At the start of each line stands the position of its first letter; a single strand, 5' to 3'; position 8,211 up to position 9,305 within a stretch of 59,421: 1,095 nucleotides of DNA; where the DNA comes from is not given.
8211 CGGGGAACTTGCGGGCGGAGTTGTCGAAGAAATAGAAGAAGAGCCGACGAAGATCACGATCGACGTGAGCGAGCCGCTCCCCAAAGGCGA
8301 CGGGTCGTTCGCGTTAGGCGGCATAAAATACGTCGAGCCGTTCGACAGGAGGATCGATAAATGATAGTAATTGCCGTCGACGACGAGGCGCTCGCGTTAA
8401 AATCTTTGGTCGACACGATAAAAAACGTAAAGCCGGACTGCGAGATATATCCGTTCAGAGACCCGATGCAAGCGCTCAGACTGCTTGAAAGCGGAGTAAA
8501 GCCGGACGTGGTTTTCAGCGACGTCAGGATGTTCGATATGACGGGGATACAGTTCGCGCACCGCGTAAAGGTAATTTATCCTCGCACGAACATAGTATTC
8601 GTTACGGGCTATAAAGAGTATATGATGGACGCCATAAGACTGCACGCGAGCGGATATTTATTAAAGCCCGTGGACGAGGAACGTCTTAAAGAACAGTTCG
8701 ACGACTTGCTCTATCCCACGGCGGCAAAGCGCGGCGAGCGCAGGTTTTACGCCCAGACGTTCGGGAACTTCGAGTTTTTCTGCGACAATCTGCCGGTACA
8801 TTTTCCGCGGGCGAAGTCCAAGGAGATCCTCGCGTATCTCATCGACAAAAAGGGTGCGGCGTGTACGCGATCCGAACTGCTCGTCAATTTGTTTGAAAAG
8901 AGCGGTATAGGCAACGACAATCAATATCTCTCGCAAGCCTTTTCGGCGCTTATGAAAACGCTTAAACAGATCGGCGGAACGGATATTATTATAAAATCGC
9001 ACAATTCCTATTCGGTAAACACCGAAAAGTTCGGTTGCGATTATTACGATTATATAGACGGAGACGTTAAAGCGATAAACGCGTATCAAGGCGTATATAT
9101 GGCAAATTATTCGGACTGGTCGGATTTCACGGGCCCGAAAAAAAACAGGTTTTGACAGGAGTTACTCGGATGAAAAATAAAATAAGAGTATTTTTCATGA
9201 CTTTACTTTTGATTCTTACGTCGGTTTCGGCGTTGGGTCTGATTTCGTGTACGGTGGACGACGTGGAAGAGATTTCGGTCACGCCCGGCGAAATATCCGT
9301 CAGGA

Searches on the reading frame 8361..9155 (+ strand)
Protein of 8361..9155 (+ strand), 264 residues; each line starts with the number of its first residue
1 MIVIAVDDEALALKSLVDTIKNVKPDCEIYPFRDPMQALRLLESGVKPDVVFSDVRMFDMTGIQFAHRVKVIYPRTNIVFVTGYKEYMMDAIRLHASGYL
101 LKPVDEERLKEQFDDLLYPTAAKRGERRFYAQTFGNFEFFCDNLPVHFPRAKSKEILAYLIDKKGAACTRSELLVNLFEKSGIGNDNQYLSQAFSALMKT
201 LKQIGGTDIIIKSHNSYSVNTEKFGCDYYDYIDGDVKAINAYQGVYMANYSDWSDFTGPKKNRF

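Call 5: search_protein_families(library=pfam, proteins=[window:8361-9155:+])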
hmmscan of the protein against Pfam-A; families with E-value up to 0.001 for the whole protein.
window:8361-9155:+ (264 aa): 1 family
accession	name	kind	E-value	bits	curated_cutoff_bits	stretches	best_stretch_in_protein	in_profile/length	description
PF00072.30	Response_reg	-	3.3e-19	69.5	30.2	1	3-112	1-109/111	Response regulator receiver domain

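Call 13: search_protein_families(library=ncbifam, proteins=[window:8361-9155:+], max_evalue=0.1)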
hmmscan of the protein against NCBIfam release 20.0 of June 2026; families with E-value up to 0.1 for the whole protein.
window:8361-9155:+ (264 aa): 50 families (the best 25 are shown)
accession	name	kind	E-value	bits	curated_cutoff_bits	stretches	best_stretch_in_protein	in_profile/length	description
NF008677.0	PRK11697.1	equivalog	9.6e-18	64.4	246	1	2-117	3-116/238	two-component system response regulator BtsR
NF053512.1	nitric_RR_NosR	exception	2.1e-15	56.7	400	1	3-129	1-127/422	response regulator c-di-GMP phosphodiesterase, NosR family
NF010684.1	PRK14084.1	equivalog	4.7e-12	46.2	375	1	1-114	1-113/254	response regulator transcription factor LytR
NF007969.0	PRK10693.1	equivalog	1.2e-09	37.6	329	1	4-120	11-127/337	two-component system response regulator RssB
NF008469.0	PRK11361.1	equivalog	4.2e-09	35.6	714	1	3-110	7-113/461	acetoacetate metabolism transcriptional regulator AtoC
NF006900.1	PRK09390.1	equivalog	1.2e-08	34.8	255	1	3-117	7-120/203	response regulator FixJ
TIGR01818.1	ntrC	equivalog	1.6e-08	33.8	558.6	1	6-106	4-103/463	nitrogen regulation protein NR(I)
NF045505.1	RR_RssB_Pseudo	equivalog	4.7e-08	32.5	700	1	4-111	9-115/394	two-component system response regulator RssB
NF041946.1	LuxO_transreg_Vib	equivalog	6.4e-08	31.8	800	1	37-126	31-121/463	quorum-sensing sigma-54 dependent transcriptional regulator LuxO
NF041367.1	CheY_Halo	equivalog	6.7e-08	32.9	200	1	45-116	40-113/114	chemotaxis protein CheY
NF052445.1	RespRegMctR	equivalog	1.2e-07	31.4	300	1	3-108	4-110/205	two-component system response regulator MctR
NF052313.1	T9SS_RR_PorX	equivalog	1.4e-07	30.7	300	1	3-107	3-106/513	T9SS response regulator signal transducer PorX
NF047793.1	ResRegPgtA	equivalog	1.5e-07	30.6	650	1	6-129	11-133/414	two-component system response regulator PgtA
NF007689.0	PRK10365.1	equivalog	2.3e-07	30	760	1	48-121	50-125/441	sigma-54-dependent response regulator transcription factor ZraR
NF007935.0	PRK10651.1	equivalog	6e-07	28.9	250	1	4-113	10-120/216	two-component system response regulator NarL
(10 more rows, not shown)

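Call 18: find_homologous_proteins(query=window:8361-9152:+)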
Query window:8361-9152:+ (264 aa): 341 proteins with E <= 0.001 among 757 candidates; the best 120 are listed.
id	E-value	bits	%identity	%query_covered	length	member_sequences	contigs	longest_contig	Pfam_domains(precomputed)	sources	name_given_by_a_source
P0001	3.5e-159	546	88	100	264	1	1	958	PF00072.31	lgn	-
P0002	2.0e-158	543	88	100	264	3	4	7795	PF00072.31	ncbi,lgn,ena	-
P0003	7.8e-152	522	86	100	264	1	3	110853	PF00072.31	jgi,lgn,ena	jgi:two-component SAPR family response regulator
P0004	3.0e-141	487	80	100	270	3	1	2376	PF00072.31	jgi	-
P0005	7.7e-137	473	76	100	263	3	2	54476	PF00072.31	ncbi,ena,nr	ncbi:MAG: response regulator [Clostridia bacterium]|nr:response regulator [Clostridia bacterium]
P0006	3.1e-136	471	78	100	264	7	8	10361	PF00072.31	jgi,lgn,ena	jgi:two-component SAPR family response regulator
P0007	4.6e-136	470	76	100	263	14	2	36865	PF00072.31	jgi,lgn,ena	-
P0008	1.7e-135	468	77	100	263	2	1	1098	PF00072.31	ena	-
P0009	5.8e-135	467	76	100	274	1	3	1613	PF00072.31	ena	-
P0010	2.0e-134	465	77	100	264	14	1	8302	PF00072.31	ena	-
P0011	9.6e-134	463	75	100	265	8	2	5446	PF00072.31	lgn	-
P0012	7.2e-133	460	75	100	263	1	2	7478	PF00072.31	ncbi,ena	-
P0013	1.9e-132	458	76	100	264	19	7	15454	PF00072.31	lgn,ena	-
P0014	2.8e-131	455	75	100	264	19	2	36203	PF00072.31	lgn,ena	-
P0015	1.3e-130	452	75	100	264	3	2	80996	PF00072.31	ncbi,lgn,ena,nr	ncbi:MAG: response regulator [Clostridia bacterium]|nr:response regulator [Clostridia bacterium]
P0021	2.6e-128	445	72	100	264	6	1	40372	PF00072.31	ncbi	-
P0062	8.0e-59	217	35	95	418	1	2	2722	PF00486.35,PF00072.31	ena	-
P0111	6.7e-55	204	32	95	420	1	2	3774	PF00486.35,PF00072.31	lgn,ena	-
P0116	1.1e-54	204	34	95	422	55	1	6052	PF00486.35,PF00072.31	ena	-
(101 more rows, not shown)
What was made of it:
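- Closest known: SARP activators. Same: JGI labels homologues 'SAPR family' (call 18).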

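Call 19: find_encoding_contigs(protein=P0003, flank=10000, max_places=2)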
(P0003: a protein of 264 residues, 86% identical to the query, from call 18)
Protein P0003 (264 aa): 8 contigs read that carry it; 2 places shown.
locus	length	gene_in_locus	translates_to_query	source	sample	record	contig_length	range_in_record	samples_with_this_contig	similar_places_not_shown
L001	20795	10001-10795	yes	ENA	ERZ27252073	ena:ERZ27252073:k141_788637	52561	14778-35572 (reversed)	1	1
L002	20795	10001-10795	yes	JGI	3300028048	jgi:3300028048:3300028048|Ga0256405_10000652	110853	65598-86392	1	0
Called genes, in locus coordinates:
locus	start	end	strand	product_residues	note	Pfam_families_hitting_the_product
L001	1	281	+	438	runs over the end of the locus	PF00370:FGGY_N, PF02782:FGGY_C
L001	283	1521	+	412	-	PF06134:RhaA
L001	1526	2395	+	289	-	PF00596:Aldolase_II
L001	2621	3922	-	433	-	PF13173:AAA_14, PF13635:DUF4143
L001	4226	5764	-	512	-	PF11443:DUF2828, PF25043:DUF7788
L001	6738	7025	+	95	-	PF04993:TfoX_N (weak)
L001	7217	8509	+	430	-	PF06580:His_kinase, PF02518:HATPase_c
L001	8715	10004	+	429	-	-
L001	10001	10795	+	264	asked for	PF00072:Response_reg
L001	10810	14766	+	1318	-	-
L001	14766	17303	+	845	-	PF02534:T4SS-DNA_transf, PF10412:TrwB_AAD_bind, PF12696:TraG-D_C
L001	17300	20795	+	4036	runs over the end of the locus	-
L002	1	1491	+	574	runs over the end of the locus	PF00474:SSF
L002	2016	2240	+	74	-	-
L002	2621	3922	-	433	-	PF13173:AAA_14, PF13635:DUF4143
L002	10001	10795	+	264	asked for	PF00072:Response_reg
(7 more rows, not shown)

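Call 20: find_encoding_contigs(protein=P0015, flank=10000, max_places=2)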
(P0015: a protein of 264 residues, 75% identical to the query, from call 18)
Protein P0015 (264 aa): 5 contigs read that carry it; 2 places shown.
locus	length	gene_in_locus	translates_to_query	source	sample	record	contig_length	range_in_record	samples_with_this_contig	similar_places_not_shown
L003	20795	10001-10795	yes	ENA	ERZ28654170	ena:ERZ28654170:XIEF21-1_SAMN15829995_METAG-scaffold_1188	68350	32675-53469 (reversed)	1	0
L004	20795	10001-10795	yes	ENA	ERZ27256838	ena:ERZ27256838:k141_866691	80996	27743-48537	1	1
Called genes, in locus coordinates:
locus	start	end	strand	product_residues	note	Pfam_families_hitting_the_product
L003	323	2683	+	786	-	PF16875:Glyco_hydro_36N, PF02065:Melibiase, PF16874:Glyco_hydro_36C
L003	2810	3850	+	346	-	PF21088:MS_channel_1st (weak), PF00924:MS_channel_2nd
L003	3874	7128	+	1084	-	PF13306:LRR_5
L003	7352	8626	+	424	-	PF06580:His_kinase, PF02518:HATPase_c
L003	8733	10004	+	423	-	-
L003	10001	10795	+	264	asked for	PF00072:Response_reg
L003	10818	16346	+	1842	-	PF18887:MBG_3 (faint)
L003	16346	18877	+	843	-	PF02534:T4SS-DNA_transf, PF01935:DUF87 (faint), PF10412:TrwB_AAD_bind, PF12696:TraG-D_C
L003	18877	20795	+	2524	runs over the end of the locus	PF03160:Calx-beta (faint)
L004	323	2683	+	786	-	PF16875:Glyco_hydro_36N, PF02065:Melibiase, PF16874:Glyco_hydro_36C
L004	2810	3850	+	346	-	PF21088:MS_channel_1st (weak), PF00924:MS_channel_2nd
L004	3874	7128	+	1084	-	PF13306:LRR_5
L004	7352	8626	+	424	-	PF06580:His_kinase, PF02518:HATPase_c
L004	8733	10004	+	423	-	-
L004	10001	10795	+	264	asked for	PF00072:Response_reg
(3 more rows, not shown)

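Call 21: find_encoding_contigs(protein=P0021, flank=10000, max_places=2)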
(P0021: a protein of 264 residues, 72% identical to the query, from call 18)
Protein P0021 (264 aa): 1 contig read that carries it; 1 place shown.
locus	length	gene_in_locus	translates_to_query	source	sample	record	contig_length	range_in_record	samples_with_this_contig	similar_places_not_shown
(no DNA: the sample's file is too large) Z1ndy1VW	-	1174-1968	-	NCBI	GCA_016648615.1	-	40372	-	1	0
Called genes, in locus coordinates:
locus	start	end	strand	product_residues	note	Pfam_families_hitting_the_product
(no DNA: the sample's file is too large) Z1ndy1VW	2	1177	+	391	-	?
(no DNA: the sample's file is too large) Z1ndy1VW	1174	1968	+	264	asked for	PF00072:Response_reg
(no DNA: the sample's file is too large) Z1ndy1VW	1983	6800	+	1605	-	-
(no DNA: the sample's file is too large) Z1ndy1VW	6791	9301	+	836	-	PF02534:T4SS-DNA_transf, PF10412:TrwB_AAD_bind, PF12696:TraG-D_C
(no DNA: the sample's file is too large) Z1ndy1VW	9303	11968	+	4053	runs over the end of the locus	-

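Call 25: find_related_loci(query=A1, collection=genome_contigs, flank=10000)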
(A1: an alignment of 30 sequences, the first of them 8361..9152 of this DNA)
Query A1 (264 aa) in genome_contigs; peptide patterns used: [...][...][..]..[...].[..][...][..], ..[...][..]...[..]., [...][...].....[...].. (x = any residue, [..] = any of these).
599 stretches matched a pattern (row limit reached: there are more); 519 encode a relative of the query (tblastn E <= 1e-3); the best 80 are kept; 80 distinct loci.
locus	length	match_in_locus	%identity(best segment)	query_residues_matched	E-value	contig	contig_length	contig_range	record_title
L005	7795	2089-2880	88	1-264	4e-164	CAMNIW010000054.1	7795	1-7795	MAG: uncultured Clostridia bacterium isolate SRR873596_bin.21_metaWRAP_v1.3_MAG genome assembly, contig: NODE.23849_leng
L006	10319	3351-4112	46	1-255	2e-71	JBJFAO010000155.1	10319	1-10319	MAG: Christensenellales bacterium isolate LOHA29_bin.008 NODE_3269_length_10319_cov_5.011886, whole genome shotgun seque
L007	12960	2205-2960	47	1-255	1e-69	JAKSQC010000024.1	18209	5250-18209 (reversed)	MAG: Clostridia bacterium isolate Horse_feces219 MAG219_24, whole genome shotgun sequence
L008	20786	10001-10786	45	3-264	3e-67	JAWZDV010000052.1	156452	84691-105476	MAG: Bacteroides thetaiotaomicron isolate S_839 X595_NODE_84_length_156452_cov_8.934136, whole genome shotgun sequence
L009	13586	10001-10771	43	1-257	2e-67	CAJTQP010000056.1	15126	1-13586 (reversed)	MAG TPA_asm: uncultured Oscillospiraceae bacterium isolate MGBC111873 genome assembly, contig: MGBC111873.56, whole geno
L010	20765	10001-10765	41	1-257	1e-65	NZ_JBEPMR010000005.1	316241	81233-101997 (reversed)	Faecalicatena orotica strain DSM 1287 Ga0480167_05, whole genome shotgun sequence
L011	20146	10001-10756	42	1-257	1e-65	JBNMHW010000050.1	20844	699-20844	MAG: bacterium isolate CM_BacW0P2544.112 k141_144222_length_20844_cov_11.0000, whole genome shotgun sequence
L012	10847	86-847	41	1-257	2e-65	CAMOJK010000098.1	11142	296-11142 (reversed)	MAG: uncultured Lachnospiraceae bacterium isolate SRR873603_bin.3_metaWRAP_v1.3_MAG genome assembly, contig: NODE_16885_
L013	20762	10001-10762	43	1-257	3e-65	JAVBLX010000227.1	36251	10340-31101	MAG: Acetivibrio sp. isolate EPI_MAG_00035 c_000000490266, whole genome shotgun sequence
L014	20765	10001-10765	43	1-257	2e-65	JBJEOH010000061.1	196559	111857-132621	MAG: Acutalibacteraceae bacterium isolate LOHA17_bin.010 NODE_9_length_196559_cov_68.384618, whole genome shotgun sequen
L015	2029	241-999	46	1-255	5e-67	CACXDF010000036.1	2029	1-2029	MAG: uncultured Clostridiales bacterium isolate RUG11154 genome assembly, contig: RUG11154_asm_36, whole genome shotgun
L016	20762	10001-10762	41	1-257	4e-65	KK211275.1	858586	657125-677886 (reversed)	Lachnospiraceae bacterium AB2028 genomic scaffold T322DRAFT_scaffold00001.1, whole genome shotgun sequence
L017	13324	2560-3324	44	1-257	1e-64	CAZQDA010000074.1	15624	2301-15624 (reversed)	MAG TPA_asm: uncultured Christensenella sp. isolate SRP242652_co1_59 genome assembly, contig: NODE_3238_length_15624_cov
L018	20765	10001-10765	45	1-257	9e-65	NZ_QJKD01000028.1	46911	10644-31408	Hungatella effluvii strain DSM 24995 Ga0244553_128, whole genome shotgun sequence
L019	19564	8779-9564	42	1-263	2e-64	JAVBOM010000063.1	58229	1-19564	MAG: Eubacteriales bacterium isolate EPI_MAG_00108 c_000010227241, whole genome shotgun sequence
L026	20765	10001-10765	44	1-257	9e-63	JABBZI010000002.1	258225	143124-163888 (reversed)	Clostridioides difficile strain HC132 NODE_2_length_258225_cov_27.9459, whole genome shotgun sequence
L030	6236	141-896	45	1-256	2e-62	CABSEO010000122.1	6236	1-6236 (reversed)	MAG TPA_asm: uncultured Emergencia sp. isolate MGYG-HGUT-02217 genome assembly, contig: GUT_GENOME138794_122, whole geno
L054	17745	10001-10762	40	1-256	5e-60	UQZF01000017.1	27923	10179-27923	uncultured Clostridiales bacterium isolate UMGS782 genome assembly, contig: NODE_450_length_27923_cov_5.783874, whole ge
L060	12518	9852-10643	38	1-258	8e-60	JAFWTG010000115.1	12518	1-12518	MAG: Oscillospiraceae bacterium isolate RGIG6050 Sheep_Omasum-4__c789309, whole genome shotgun sequence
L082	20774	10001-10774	38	1-257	4e-58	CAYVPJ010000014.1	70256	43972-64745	MAG TPA_asm: uncultured Oscillospiraceae bacterium isolate SRP192927_co6_234 genome assembly, contig: NODE_419_length_70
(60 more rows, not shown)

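Call 35: search_solved_structures(query=A1, max_evalue=1, show_alignments=0)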
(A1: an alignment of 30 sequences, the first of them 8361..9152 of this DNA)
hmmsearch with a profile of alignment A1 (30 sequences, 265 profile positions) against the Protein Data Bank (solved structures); distinct sequences matched with E-value up to 1: 325 (the best 60 are shown).
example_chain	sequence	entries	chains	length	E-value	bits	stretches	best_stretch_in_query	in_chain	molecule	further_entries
2qv0_A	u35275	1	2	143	1e-24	90.6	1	1-123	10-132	Protein mrkE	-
6m8o_A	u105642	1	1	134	1.5e-24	90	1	1-124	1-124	DNA-binding response regulator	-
6swf_A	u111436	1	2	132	3e-20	75.9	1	2-125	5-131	Two-component response regulator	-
6swb_A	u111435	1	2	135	3.6e-20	75.7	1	2-125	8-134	Two-component response regulator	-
3cu5_A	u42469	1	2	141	5.6e-19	71.8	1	2-123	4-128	Two component transcriptional regulator, AraC family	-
6swl_A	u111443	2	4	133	4.3e-18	68.9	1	2-126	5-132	Two-component response regulator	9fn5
7od9_B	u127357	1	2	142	3.3e-17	66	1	2-116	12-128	Response regulator receiver protein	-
6ekg_Y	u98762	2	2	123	4.2e-17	65.6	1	2-115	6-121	Chemotaxis protein CheY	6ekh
3a0r_B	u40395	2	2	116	2.6e-16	63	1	2-116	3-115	Response regulator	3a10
6er7_A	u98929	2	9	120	3e-16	62.8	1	2-116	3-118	120aa long hypothetical chemotaxis protein (CheY)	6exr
3a0u_A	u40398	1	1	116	3.8e-16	62.5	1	2-116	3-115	Response regulator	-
9xzo_A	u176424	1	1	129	2.9e-15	59.6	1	2-122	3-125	De novo protein M1X0B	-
1p2f_A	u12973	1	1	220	7.9e-15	58.2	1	2-189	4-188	Response Regulator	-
3jte_A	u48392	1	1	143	2.1e-14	56.8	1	2-120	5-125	Response regulator receiver protein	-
2rjn_A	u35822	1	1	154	5.3e-14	55.4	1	2-113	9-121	Response regulator receiver:Metal-dependent phosphohydrolase, HD subdomain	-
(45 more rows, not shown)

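Call 46: predict_structure(alignment_id=A1)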
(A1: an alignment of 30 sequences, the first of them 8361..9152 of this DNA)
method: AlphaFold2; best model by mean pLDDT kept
length: 264 residues; sequences in the alignment: 30
mean_pLDDT: 84.6   pTM: 0.53
mean pLDDT of the five models: 84.6, 83.3, 83.0, 83.1, 74.9
residues with pLDDT >= 90: 118; 70-90: 116; 50-70: 20; < 50: 10
segments of 3 or more residues with pLDDT < 50: 257-264
pLDDT, mean of each block of 10 residues (from residue 1): 94 95 93 95 92 89 91 88 80 78 89 75 67 89 87 92 90 79 72 93 94 90 91 78 76 55 40
secondary structure, 60 per line:
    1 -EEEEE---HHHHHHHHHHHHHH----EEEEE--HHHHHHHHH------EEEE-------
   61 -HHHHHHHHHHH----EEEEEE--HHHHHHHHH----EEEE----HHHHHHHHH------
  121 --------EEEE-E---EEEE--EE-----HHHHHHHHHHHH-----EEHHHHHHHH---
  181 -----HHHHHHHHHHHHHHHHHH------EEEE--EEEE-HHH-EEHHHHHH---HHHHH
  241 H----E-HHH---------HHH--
elements in order: E2-6 H10-23 E28-32 H35-43 E50-53 H62-72 E77-82 H85-93 E98-101 H106-114 E129-132 E138-141 H151-162 H170-177 H186-203 E210-213 E216-219 H227-232 H236-241
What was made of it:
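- On SARP family: The model shows only two short helices after the wing (call 46).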

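Call 49: fold_search(model_id=the predicted structure, library=pdb)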
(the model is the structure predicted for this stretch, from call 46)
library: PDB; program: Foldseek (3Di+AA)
matches with E <= 10: 1690; with E <= 0.001: 563
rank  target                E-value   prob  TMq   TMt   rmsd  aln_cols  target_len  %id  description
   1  1p2f                  9.7e-11  1.00  0.38  0.46  11.7       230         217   21  Crystal Structure Analysis of Response Regulator DrrB, a Thermotoga maritima OmpR/PhoB Homolog (released 2003-04-29)
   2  8uvx_A                3.1e-10  1.00  0.42  0.49   7.9       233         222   14  CosR DNA bound form I (released 2024-01-31)
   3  1ys6_A                3.3e-10  1.00  0.39  0.45  13.5       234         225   17  Crystal structure of the response regulatory protein PrrA from Mycobacterium Tuberculosis (released 2006-02-07)
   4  3r0j_B                9.5e-10  1.00  0.39  0.46  16.5       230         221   20  Structure of PhoP from Mycobacterium tuberculosis (released 2011-07-13)
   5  7lza                  1.3e-09  1.00  0.39  0.46   8.8       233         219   20  Activated form of VanR from S. coelicolor (released 2021-07-14)
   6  3r0j_A                1.6e-09  1.00  0.39  0.46  16.8       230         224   20  Structure of PhoP from Mycobacterium tuberculosis (released 2011-07-13)
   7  1kgs                  3.5e-09  1.00  0.41  0.49  12.7       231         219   18  Crystal Structure at 1.50 A of an OmpR/PhoB Homolog from Thermotoga maritima (released 2001-12-05)
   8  8uvx_B                3.5e-09  1.00  0.39  0.46  15.6       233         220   14  CosR DNA bound form I (released 2024-01-31)
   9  8uvk_A                4.4e-09  1.00  0.41  0.49   8.2       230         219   13  CosR DNA bound form II (released 2024-01-31)
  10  9dvt_R                4.7e-09  1.00  0.37  0.41  13.2       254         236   15  Cryo-EM structure of RpaA bound to PkaiBC DNA and the CTD of the alpha subunit of RNAP from the cyanobacterium Synecho (released 2025-10-15)
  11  8xat_A                7.2e-09  1.00  0.41  0.57  10.7       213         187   20  Crystal structure of AtARR1(RD-DBD) (released 2024-01-24)
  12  8uvk_B                8.2e-09  1.00  0.40  0.47  15.5       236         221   13  CosR DNA bound form II (released 2024-01-31)
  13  8xat_B                8.7e-09  1.00  0.41  0.56  11.4       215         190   18  Crystal structure of AtARR1(RD-DBD) (released 2024-01-24)
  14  1ys6_B                8.7e-09  1.00  0.41  0.47  13.4       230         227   17  Crystal structure of the response regulatory protein PrrA from Mycobacterium Tuberculosis (released 2006-02-07)
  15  5u8m_A                1.5e-08  1.00  0.36  0.41  15.2       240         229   16  A novel family of redox sensors in the streptococci evolved from two-component response regulators (released 2017-12-20)
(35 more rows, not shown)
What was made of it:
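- On OmpR/PhoB-type response-regulator operator: The AlphaFold topology and Foldseek hits point to full-length OmpR/PhoB proteins (calls 46, 49).
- Closest known: PhoB pho box. Same: The regulator is a REC plus winged-helix protein (calls 46, 49).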

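Call 56: search_protein_families(library=pfam, alignment_id=A1, max_evalue=0.01)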
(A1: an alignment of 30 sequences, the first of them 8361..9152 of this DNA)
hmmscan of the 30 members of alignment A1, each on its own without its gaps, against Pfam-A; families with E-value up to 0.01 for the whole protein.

A. member 1, window:8361-9152:+ (264 aa): 1 family
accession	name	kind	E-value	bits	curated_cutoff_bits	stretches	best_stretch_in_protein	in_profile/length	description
PF00072.30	Response_reg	-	3.3e-19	69.5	30.2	1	3-112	1-109/111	Response regulator receiver domain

B. families by the number of members that match (of 30 scanned): 4 families
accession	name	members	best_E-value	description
PF00072.30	Response_reg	30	1.3e-25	Response regulator receiver domain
PF00486.34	Trans_reg_C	12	0.00013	Transcriptional regulatory protein, C terminal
PF20274.4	cREC_REC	1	0.00055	Cyclic-phosphate processing Receiver domain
PF21194.3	TadZ-like_ARD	1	0.0063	TadZ-like, receiver domain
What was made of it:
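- On OmpR/PhoB-type response-regulator operator: 12 of 30 homologues hit Trans_reg_C (call 56).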

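Call 57: search_protein_families(library=pfam, proteins=[P0062, P0111, P0116], max_evalue=0.01)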
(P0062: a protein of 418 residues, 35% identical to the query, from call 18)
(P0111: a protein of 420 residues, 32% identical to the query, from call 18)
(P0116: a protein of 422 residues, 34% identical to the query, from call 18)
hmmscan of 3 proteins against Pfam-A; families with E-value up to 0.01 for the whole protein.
P0062 (418 aa): 2 families
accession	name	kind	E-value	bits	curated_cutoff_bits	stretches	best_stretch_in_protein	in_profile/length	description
PF00072.30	Response_reg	-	5.1e-16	59.3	30.2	1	5-111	3-109/111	Response regulator receiver domain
PF00486.34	Trans_reg_C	-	1.6e-06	28.5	26.2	0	152-214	9-70/77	Transcriptional regulatory protein, C terminal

P0111 (420 aa): 2 families
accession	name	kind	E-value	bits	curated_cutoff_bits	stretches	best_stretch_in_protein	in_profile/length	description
PF00072.30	Response_reg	-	2.2e-16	60.4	30.2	1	13-112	11-110/111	Response regulator receiver domain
PF00486.34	Trans_reg_C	-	1.8e-11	44.4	26.2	1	307-372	8-71/77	Transcriptional regulatory protein, C terminal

P0116 (422 aa): 2 families
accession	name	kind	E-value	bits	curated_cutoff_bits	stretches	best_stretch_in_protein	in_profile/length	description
PF00072.30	Response_reg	-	1.3e-14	54.8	30.2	1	5-111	3-109/111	Response regulator receiver domain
PF00486.34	Trans_reg_C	-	1e-08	35.5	26.2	0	152-214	9-70/77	Transcriptional regulatory protein, C terminal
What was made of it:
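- On SARP family: No BTAD hit in the window protein, in the 30 homologues or in three 418-422-aa relatives (calls 56, 57).
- Closest known: SARP activators. Different: No BTAD domain was detected, and the protein ends about 45 residues after the wing (calls 46, 56, 57).
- Tried and rejected: Not met (calls 56, 57).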
